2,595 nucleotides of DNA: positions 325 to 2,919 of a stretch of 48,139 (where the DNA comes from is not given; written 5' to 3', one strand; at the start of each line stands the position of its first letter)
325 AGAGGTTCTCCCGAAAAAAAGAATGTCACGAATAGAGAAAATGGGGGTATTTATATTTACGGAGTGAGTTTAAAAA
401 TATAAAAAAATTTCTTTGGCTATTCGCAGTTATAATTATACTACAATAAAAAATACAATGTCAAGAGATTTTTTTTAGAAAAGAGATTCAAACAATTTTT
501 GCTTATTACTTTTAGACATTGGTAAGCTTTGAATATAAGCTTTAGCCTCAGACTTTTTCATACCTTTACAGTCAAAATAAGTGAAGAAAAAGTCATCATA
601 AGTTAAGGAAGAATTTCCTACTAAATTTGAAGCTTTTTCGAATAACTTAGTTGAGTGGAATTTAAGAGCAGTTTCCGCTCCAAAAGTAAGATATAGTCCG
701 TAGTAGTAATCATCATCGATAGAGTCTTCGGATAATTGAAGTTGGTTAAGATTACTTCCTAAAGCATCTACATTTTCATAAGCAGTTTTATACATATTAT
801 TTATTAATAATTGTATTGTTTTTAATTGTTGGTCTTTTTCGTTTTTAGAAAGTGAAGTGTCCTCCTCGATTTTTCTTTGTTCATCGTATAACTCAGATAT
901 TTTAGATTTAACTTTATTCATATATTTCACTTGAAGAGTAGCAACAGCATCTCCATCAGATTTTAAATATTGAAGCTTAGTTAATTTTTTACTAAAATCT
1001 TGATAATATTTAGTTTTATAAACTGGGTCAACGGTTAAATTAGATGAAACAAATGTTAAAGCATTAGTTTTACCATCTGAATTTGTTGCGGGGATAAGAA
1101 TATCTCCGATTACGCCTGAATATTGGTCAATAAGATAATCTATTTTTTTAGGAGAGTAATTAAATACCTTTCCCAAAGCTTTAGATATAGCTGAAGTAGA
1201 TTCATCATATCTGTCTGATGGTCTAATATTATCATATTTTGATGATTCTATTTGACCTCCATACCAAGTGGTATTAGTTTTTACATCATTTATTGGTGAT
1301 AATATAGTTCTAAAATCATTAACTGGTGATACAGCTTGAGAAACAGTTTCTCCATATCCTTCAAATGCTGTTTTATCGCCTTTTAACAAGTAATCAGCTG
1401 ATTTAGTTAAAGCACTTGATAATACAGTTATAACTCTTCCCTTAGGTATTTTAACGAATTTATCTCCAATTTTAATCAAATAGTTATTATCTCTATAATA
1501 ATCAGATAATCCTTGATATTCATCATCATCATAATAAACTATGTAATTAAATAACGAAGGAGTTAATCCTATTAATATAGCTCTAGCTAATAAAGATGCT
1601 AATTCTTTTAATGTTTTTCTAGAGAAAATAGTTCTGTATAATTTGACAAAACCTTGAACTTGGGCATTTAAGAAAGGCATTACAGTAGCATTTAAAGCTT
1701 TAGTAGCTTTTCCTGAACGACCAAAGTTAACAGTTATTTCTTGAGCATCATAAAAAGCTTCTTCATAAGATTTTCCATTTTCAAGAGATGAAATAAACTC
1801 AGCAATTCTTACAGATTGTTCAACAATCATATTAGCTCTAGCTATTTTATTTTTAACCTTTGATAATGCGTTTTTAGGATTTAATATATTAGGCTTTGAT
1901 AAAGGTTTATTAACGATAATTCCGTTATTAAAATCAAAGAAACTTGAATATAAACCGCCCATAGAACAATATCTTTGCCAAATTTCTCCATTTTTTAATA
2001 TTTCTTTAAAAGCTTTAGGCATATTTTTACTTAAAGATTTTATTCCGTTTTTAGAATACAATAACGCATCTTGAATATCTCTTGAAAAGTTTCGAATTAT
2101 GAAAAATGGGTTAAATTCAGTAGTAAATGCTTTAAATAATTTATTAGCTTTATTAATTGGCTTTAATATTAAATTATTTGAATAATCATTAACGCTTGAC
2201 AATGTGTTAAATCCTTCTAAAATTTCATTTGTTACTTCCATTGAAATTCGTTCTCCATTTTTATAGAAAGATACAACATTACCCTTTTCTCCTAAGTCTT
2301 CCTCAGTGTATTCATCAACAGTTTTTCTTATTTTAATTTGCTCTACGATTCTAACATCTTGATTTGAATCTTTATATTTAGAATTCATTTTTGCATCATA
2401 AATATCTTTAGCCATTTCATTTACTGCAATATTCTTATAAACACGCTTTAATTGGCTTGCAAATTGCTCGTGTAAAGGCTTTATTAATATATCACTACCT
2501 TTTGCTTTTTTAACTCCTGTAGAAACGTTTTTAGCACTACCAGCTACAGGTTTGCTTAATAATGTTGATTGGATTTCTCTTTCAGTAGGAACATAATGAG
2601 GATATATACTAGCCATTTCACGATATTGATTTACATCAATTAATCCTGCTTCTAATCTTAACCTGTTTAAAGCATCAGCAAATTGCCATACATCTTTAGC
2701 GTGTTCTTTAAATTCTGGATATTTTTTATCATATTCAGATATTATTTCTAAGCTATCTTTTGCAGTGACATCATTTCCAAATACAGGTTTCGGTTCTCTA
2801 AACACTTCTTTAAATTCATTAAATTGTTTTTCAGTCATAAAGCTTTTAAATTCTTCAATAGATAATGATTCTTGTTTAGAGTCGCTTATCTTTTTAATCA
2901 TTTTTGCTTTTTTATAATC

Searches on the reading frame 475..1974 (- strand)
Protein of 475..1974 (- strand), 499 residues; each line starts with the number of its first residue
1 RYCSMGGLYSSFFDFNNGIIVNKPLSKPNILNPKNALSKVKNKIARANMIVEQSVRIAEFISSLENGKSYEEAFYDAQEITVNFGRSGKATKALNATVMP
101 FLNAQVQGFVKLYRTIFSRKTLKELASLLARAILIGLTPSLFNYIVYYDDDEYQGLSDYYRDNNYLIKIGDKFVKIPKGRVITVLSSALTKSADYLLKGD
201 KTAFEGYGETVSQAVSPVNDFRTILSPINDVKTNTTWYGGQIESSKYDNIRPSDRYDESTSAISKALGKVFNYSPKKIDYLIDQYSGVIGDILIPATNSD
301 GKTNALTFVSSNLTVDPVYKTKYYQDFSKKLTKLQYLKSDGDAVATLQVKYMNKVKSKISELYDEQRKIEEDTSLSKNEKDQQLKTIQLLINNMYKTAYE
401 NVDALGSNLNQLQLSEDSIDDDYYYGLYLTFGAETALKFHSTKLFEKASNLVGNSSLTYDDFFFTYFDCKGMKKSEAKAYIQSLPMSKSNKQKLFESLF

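Call 15: find_related_loci(query=window:475-1974:-, collection=viral_contigs, flank=10000)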
Query window:475-1974:- (499 aa) in viral_contigs; peptide patterns used: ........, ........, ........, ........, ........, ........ (x = any residue, [..] = any of these).
15 stretches matched a pattern, but none encodes a relative of the query by tblastn (E <= 1e-3).

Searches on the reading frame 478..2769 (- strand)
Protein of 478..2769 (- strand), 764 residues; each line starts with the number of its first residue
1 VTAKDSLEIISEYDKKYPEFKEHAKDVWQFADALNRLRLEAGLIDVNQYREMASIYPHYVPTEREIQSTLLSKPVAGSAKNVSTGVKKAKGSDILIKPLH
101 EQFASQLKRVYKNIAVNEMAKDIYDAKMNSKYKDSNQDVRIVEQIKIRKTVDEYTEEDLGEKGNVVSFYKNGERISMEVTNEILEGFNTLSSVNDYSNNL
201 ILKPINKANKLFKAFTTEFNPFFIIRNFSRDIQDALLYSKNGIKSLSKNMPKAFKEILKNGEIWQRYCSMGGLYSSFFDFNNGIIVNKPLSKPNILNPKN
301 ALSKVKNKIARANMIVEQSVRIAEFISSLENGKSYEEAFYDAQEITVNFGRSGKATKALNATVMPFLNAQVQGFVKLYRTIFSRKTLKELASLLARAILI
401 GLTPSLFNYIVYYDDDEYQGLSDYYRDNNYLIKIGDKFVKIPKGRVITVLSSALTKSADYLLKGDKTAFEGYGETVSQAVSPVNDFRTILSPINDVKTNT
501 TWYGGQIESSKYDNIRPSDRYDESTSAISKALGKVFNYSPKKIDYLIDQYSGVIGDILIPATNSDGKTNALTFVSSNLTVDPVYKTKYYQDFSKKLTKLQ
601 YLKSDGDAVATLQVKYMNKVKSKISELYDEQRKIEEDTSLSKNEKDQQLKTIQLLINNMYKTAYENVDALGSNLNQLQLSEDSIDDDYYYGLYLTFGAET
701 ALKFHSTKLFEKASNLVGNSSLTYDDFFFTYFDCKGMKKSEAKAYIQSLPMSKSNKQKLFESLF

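Call 41: find_homologous_proteins(query=window:478-2769:-, max_evalue=1e-30)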
Query window:478-2769:- (764 aa): 41 proteins with E <= 1e-30 among 8000 candidates.
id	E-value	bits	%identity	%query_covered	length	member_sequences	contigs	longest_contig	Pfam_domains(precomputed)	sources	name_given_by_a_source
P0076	1.0e-181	624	44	100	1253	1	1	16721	PF18857.7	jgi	jgi:hypothetical protein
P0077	2.9e-150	520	37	100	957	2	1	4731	PF18857.7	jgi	jgi:hypothetical protein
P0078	6.8e-144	499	38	97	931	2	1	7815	PF18857.7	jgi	jgi:hypothetical protein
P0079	7.0e-137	476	37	100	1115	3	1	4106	PF18857.7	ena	-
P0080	1.1e-120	422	34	99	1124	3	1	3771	PF18857.7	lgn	-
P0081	6.6e-117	410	35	97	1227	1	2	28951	PF18857.7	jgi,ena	-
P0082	4.3e-116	407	35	97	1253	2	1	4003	PF18857.7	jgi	jgi:hypothetical protein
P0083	5.0e-116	407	36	93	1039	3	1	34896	PF18760.8,PF18857.7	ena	-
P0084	4.4e-112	394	34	97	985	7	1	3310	PF18857.7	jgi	-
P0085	7.4e-112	393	34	97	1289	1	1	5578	PF18857.7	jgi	jgi:hypothetical protein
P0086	9.5e-112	393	34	100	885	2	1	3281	PF18857.7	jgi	jgi:hypothetical protein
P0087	6.8e-110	387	35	96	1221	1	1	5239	PF18857.7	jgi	jgi:hypothetical protein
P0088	4.5e-107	377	33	100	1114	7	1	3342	PF18857.7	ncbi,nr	ncbi:MAG: hypothetical protein IKA78_05580, partial [Oscillospiraceae bacterium]|nr:hypothetical pro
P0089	5.6e-105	370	33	94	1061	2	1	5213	PF18857.7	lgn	-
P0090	2.2e-104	369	35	83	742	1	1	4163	PF18857.7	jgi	jgi:hypothetical protein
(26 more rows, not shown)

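Call 56: search_dna_similar(query=window:478-2769:-, collection=phages, mode=protein, max_rows=15)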
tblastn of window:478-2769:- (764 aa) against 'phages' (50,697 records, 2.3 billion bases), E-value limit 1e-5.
Records with a match: 220; places in all: 220; records where one place covers at least 80% of the query: 12.
Best place of each record, by identity: <60% 220.
By first word of the organism name: Vibrio 120; Stx2a-converting 49; Bacillus 15; Escherichia 8; Ralstonia 8; Pelagibacter 4; Shigella 4; Thalassomonas 2; Shewanella 2; Planktothrix 2; and 6 more.
By host as written in the record: - 152; Vibrio crassostreae 11; Bacillus megaterium 6; Bacillus megaterium Km 5; Vibrio tasmaniensis 4; Ralstonia pseudosolanacearum I-33 (MT061) 4; Escherichia coli 3; Ralstonia pseudosolanacearum I-31 (MT043) 3; and 23 more.
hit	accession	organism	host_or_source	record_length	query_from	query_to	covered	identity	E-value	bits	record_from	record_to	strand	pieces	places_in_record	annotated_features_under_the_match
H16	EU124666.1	Thalassomonas phage BA3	Thalassomonas loyana LMG 22536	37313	1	563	74%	25.7%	6e-26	120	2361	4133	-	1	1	hypothetical protein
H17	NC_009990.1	Thalassomonas phage BA3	Thalassomonas loyana LMG 22536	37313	1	563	74%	25.7%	6e-26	120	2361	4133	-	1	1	hypothetical protein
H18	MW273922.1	Pelagibacter phage HTVC034P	Candidatus Pelagibacter sp. HTCC1062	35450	9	662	86%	22.1%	5e-16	89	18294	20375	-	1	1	hypothetical protein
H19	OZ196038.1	Vibrio phage D274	Seawater and oysters mix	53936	8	568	73%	25.4%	8e-23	111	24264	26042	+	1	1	hypothetical protein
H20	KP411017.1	Bacillus phage Palmer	Bacillus megaterium strain Km Sp-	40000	39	668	82%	22.5%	2e-26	122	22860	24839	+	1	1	hypothetical protein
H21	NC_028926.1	Bacillus phage Palmer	Bacillus megaterium strain Km Sp-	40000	39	668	82%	22.5%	2e-26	122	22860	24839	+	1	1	hypothetical protein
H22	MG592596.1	Vibrio phage 1.232.O._10N.261.51.E11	Vibrio tasmaniensis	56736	8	568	73%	25.2%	2e-23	113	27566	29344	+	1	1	N-6 adenine-specific DNA methylase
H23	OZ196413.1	Vibrio phage D478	Seawater and oysters mix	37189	1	563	74%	24.9%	8e-23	110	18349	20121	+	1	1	hypothetical protein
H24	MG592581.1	Vibrio phage 1.211.A._10N.222.52.F11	Vibrio tasmaniensis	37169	8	563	73%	25.0%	7e-22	107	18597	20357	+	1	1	N-6 adenine-specific DNA methylase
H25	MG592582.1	Vibrio phage 1.211.B._10N.222.52.F11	Vibrio tasmaniensis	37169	8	563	73%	25.0%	7e-22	107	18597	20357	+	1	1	N-6 adenine-specific DNA methylase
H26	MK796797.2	Shewanella phage X14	Shewanella inventionis KX27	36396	1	563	74%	24.5%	3e-22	109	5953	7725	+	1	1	DNA methylase subunit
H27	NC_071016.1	Shewanella phage X14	Shewanella inventionis KX27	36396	1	563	74%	24.5%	3e-22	109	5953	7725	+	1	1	DNA methylase subunit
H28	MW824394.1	Vibrio phage 41E34.2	Vibrio crassostreae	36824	1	563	74%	24.5%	6e-22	108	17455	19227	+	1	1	putative methyltransferase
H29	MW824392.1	Vibrio phage 34E29.1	Vibrio crassostreae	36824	1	563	74%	24.5%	6e-22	108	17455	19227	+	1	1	hypothetical protein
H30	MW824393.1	Vibrio phage 36E38.1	Vibrio crassostreae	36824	1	563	74%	24.5%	6e-22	108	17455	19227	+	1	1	hypothetical protein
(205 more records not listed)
